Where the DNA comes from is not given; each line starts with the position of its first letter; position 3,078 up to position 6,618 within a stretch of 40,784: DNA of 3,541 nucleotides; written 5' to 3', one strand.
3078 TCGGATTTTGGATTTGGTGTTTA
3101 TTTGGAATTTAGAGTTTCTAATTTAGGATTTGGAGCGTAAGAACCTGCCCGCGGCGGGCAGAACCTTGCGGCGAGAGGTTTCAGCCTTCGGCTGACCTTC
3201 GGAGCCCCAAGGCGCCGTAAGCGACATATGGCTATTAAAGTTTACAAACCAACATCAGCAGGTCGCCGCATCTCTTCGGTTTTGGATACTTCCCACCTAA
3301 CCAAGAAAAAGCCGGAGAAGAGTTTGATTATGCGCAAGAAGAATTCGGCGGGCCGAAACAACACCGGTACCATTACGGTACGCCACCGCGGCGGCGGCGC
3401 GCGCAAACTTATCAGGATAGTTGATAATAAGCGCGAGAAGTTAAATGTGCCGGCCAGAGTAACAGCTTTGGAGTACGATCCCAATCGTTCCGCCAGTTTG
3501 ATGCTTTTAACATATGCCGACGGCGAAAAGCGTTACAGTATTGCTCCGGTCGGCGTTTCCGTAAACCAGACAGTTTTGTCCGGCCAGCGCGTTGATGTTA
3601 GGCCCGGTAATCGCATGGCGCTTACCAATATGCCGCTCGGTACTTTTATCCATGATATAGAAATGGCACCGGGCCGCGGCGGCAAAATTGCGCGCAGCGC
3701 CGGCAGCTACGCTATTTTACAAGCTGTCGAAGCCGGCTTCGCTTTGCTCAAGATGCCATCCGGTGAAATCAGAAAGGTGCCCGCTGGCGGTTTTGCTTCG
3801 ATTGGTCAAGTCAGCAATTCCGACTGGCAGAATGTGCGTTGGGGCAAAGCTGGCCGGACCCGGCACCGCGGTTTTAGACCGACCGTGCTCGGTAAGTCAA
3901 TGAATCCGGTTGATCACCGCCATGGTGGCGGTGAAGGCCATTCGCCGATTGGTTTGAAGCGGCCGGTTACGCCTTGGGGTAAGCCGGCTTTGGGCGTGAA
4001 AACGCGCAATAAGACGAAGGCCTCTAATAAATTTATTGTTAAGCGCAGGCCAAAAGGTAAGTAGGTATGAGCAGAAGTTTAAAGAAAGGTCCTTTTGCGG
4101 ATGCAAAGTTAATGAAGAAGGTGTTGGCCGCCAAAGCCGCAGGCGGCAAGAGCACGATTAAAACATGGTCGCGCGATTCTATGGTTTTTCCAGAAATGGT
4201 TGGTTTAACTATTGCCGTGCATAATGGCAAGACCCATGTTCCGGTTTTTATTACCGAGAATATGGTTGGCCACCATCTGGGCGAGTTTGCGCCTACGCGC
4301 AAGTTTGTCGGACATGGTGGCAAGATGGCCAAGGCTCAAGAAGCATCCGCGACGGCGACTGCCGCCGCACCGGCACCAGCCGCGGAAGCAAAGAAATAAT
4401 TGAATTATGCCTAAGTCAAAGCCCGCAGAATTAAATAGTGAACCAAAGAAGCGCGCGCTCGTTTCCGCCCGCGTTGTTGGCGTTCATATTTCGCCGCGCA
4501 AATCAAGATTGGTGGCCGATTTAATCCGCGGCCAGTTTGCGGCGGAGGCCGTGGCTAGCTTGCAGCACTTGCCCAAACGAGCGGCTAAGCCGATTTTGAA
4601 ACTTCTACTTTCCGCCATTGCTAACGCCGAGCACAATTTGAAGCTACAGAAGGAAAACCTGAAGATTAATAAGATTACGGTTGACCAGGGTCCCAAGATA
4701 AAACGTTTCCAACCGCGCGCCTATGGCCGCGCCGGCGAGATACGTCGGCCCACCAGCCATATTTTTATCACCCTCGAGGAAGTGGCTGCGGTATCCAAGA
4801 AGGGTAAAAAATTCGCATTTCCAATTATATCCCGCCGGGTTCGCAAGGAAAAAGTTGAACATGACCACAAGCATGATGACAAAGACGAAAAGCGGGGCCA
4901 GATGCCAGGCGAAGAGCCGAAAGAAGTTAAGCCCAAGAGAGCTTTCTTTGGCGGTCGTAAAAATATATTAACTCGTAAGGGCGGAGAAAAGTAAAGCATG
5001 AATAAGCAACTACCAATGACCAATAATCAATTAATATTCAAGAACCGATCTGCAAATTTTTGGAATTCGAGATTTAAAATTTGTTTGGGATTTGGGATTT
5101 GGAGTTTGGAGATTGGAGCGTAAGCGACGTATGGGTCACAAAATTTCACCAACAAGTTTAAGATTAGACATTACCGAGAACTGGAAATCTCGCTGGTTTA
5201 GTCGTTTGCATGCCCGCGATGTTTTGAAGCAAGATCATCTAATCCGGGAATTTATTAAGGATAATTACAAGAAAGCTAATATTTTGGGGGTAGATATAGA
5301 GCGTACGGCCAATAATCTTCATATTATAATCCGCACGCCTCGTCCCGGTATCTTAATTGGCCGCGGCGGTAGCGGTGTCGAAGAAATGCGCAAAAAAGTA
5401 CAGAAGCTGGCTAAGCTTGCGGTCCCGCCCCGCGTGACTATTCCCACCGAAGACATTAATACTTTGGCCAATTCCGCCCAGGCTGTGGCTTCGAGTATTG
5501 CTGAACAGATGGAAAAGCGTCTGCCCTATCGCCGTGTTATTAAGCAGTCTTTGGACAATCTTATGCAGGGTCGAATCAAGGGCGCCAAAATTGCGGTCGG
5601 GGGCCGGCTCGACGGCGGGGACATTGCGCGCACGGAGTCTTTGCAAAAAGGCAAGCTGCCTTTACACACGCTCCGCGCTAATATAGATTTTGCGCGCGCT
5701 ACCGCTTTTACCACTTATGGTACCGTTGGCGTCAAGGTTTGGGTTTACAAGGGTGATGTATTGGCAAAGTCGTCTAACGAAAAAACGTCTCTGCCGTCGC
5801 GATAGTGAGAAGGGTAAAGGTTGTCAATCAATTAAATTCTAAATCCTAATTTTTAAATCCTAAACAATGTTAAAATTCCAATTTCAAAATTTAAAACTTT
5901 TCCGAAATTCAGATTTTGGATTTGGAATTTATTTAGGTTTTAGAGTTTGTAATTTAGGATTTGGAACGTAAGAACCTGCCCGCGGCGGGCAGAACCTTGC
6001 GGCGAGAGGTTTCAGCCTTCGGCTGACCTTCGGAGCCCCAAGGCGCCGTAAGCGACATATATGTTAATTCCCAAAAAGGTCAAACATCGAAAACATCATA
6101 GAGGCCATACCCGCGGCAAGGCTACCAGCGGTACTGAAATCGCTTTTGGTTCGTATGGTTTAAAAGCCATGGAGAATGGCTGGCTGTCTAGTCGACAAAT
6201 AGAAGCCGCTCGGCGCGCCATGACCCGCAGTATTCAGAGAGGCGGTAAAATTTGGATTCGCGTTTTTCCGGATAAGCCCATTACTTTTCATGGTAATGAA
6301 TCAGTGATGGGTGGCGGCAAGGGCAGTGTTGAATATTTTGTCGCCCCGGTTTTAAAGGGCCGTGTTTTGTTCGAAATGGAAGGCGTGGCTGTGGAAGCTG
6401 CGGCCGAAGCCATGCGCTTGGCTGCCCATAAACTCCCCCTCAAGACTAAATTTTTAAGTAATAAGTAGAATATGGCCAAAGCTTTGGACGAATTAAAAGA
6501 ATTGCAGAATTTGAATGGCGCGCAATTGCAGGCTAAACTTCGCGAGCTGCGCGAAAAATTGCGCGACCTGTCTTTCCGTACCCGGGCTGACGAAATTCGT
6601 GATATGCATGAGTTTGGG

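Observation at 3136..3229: Nested, 100% identical GC-rich structured module ending exactly at the start codons of rplB and rplP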

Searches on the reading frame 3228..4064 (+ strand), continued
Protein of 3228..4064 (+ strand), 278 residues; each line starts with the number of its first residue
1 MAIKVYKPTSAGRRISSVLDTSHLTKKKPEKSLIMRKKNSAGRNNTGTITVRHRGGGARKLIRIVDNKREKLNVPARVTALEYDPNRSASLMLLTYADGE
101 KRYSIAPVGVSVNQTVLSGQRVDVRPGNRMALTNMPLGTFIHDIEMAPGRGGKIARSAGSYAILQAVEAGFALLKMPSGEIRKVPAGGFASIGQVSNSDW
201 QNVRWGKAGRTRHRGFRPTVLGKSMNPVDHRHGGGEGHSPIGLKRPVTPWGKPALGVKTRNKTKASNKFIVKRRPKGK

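Call 58: find_encoding_contigs(protein=P0012, flank=7000, max_places=1)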
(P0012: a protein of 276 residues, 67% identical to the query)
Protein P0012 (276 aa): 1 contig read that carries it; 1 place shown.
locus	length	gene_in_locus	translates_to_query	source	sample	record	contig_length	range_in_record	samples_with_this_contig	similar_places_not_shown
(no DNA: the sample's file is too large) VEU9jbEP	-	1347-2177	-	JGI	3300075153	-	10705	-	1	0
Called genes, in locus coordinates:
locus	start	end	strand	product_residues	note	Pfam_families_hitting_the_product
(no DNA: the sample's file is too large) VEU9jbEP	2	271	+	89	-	?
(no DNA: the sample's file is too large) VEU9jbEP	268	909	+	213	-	PF00573:Ribosomal_L4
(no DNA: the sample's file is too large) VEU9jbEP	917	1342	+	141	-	PF00276:Ribosomal_L23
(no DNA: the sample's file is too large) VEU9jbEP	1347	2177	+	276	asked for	PF00181:Ribosomal_L2_N, PF03947:Ribosomal_L2_C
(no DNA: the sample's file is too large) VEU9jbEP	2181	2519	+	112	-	PF00203:Ribosomal_S19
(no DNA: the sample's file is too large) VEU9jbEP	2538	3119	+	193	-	PF00237:Ribosomal_L22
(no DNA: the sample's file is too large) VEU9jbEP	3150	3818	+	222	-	PF07650:KH_2, PF05316:VAR1 (weak), PF00189:Ribosomal_S3_C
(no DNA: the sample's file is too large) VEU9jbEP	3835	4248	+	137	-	PF00252:Ribosomal_L16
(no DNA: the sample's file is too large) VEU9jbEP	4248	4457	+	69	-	PF00831:Ribosomal_L29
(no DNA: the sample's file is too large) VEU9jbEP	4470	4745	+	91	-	PF00366:Ribosomal_S17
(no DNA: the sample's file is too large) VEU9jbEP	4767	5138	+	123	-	PF00238:Ribosomal_L14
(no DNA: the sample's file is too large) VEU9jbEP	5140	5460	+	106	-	PF00467:KOW, PF17136:ribosomal_L24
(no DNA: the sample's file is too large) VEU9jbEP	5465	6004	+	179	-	PF00281:Ribosomal_L5, PF00673:Ribosomal_L5_C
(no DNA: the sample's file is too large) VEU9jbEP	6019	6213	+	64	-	PF00253:Ribosomal_S14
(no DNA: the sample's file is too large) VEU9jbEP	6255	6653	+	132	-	PF00410:Ribosomal_S8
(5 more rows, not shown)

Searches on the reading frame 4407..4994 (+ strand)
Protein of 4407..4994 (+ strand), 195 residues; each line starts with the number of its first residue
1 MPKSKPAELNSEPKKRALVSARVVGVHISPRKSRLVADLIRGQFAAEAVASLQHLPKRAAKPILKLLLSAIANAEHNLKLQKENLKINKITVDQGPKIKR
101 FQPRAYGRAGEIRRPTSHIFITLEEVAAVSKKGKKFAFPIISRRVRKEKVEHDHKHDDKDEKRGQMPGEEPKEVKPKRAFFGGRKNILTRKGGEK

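Call 37: search_protein_families(library=pfam, proteins=[window:4407-4994:+], max_evalue=0.001)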
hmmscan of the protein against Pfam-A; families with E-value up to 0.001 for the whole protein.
window:4407-4994:+ (195 aa): 1 family
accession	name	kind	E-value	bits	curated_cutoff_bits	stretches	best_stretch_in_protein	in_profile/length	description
PF00237.24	Ribosomal_L22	-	1.8e-35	121.7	28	1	25-124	5-104/104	Ribosomal protein L22p/L17e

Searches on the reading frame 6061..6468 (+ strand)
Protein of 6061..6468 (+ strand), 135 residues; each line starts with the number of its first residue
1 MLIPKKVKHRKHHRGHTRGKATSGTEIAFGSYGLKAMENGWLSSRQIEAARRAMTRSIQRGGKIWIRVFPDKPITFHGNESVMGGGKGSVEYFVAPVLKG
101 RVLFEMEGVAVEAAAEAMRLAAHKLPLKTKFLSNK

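Call 74: find_homologous_proteins(query=window:6061-6468:+, max_evalue=1e-50)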
Query window:6061-6468:+ (135 aa): 876 proteins with E <= 1e-50 among 8000 candidates; the best 120 are listed.
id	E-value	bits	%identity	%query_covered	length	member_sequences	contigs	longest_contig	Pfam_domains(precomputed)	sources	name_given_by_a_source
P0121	3.1e-83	294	100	100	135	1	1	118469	PF00252.25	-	-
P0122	1.0e-75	270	90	99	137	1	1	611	PF00252.25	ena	-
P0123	1.4e-73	263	89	99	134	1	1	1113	PF00252.25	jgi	jgi:large subunit ribosomal protein L16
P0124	3.0e-72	258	87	99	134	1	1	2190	PF00252.25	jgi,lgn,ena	-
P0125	4.7e-72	258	86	100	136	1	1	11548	PF00252.25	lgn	-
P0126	6.1e-72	257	86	98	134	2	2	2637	PF00252.25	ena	-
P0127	8.7e-72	257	86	99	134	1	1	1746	PF00252.25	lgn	-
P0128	9.8e-72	257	86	99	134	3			PF00252.25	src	-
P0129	1.2e-71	257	86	99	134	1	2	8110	PF00252.25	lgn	-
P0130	1.3e-70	253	86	99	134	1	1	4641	PF00252.25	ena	-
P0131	3.1e-70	252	85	99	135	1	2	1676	PF00252.25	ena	-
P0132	9.7e-70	250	85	99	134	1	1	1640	PF00252.25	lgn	-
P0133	2.0e-69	249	83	99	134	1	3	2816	PF00252.25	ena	-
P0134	2.1e-68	246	60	99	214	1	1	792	PF00252.25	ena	-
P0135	5.0e-68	245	87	93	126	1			PF00252.25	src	-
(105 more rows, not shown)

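Call 77: find_encoding_contigs(protein=P0122, flank=3000, max_places=3)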
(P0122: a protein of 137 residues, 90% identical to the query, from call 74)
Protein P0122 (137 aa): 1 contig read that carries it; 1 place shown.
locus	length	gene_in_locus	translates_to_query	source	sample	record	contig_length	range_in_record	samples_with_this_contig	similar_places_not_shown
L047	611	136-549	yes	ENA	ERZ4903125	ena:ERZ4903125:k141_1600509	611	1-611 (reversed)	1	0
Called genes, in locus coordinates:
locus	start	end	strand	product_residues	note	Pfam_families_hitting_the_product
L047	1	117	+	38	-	?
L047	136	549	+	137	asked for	PF00252:Ribosomal_L16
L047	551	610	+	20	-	?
